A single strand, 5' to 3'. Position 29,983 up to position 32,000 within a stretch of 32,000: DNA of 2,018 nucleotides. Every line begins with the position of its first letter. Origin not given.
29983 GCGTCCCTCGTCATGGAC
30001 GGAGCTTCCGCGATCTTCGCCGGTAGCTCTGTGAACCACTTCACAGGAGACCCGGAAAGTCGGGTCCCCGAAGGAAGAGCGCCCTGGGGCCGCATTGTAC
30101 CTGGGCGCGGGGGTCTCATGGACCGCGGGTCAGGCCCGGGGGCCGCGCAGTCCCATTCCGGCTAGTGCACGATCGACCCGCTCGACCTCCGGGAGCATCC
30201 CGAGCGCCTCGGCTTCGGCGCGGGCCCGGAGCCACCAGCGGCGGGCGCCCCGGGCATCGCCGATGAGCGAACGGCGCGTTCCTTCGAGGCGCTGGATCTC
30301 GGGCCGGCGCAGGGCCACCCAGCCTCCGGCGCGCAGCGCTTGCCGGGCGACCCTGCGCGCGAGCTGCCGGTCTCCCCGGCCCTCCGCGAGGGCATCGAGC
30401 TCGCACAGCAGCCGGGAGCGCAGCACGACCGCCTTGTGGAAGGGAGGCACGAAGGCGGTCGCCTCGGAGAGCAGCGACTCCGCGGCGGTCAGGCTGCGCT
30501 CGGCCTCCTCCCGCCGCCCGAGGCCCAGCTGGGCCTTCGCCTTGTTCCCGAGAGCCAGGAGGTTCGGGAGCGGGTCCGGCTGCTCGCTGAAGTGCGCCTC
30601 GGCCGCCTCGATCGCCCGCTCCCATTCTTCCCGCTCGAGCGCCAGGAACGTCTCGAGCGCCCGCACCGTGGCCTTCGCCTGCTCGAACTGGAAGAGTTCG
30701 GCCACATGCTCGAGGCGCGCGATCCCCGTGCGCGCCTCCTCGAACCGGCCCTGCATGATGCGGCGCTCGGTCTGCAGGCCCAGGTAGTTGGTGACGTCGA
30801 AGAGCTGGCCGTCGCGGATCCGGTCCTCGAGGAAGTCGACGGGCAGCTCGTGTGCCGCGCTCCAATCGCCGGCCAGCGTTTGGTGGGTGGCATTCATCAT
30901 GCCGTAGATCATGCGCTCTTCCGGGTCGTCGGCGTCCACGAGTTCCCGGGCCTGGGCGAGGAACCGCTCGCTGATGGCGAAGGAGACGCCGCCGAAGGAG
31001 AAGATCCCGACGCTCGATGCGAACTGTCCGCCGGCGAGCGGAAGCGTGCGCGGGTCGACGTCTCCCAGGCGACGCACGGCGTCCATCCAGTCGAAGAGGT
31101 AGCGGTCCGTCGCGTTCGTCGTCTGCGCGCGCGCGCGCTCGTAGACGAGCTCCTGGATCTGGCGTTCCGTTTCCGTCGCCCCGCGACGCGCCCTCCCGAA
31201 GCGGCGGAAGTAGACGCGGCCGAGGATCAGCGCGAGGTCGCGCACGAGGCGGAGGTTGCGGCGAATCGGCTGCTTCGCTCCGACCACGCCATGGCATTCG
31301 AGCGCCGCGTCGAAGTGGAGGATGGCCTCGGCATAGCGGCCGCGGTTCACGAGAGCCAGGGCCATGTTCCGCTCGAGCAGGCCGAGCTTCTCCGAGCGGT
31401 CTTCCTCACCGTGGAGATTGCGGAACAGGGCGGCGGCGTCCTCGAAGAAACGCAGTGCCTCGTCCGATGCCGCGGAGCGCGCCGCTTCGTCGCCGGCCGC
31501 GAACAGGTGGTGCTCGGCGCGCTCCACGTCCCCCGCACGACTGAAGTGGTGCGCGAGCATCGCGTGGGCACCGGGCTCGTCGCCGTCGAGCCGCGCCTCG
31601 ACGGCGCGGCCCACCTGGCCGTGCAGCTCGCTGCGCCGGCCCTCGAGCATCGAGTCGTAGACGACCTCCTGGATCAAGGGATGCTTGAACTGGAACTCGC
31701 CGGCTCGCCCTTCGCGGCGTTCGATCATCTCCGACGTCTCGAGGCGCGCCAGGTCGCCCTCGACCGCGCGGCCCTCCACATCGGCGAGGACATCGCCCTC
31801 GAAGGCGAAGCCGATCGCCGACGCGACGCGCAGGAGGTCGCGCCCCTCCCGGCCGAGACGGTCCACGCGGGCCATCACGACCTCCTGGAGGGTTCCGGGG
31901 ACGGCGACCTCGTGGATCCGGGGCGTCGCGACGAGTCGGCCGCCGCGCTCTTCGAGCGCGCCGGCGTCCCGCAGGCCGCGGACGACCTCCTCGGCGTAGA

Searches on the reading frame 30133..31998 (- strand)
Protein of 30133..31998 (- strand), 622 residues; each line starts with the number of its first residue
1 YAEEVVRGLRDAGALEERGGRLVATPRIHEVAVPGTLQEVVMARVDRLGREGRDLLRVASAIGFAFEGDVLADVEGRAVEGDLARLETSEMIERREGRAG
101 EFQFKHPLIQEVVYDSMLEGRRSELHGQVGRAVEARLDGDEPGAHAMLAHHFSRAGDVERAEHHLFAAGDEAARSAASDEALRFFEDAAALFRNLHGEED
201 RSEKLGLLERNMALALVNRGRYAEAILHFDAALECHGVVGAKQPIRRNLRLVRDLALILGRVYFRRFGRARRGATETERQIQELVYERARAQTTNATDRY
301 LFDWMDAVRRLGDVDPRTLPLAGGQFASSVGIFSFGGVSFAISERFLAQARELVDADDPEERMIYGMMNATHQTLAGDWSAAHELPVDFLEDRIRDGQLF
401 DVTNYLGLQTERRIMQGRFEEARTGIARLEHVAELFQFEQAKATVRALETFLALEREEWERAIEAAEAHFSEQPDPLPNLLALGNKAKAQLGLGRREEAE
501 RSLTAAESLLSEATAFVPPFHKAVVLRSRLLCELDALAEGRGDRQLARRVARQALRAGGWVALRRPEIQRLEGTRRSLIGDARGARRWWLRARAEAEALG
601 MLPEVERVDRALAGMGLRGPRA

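Call 5: search_protein_families(library=pfam, proteins=[window:30133-31878:-], max_evalue=0.01)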
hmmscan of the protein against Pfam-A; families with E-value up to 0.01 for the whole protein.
window:30133-31878:- (582 aa): 2 families
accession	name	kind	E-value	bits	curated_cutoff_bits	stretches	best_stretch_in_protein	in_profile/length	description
PF14559.12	TPR_19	-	0.0038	18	25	0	413-465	1-50/68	Tetratricopeptide repeat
PF13424.12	TPR_12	-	0.0068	17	30.1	0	139-194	20-73/77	Tetratricopeptide repeat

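Call 6: search_protein_families(library=ncbifam, proteins=[window:30133-31878:-], max_evalue=0.01)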
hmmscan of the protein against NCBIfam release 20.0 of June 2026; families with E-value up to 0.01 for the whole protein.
window:30133-31878:- (582 aa): 2 families
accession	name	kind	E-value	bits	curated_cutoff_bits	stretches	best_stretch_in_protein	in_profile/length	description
TIGR03903.1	TOMM_kin_cyc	equivalog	3.8e-22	78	705.75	1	2-183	768-951/1267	TOMM system kinase/cyclase fusion protein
NF052415.1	T3SS_chap_SctY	equivalog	0.0034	17.9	70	0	395-464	32-101/106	type III secretion apparatus assembly chaperone SctY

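Call 23: search_protein_families(library=pfam, proteins=[window:30133-31998:-], max_evalue=0.001)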
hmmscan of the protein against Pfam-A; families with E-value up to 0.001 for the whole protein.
window:30133-31998:- (622 aa): 0 families
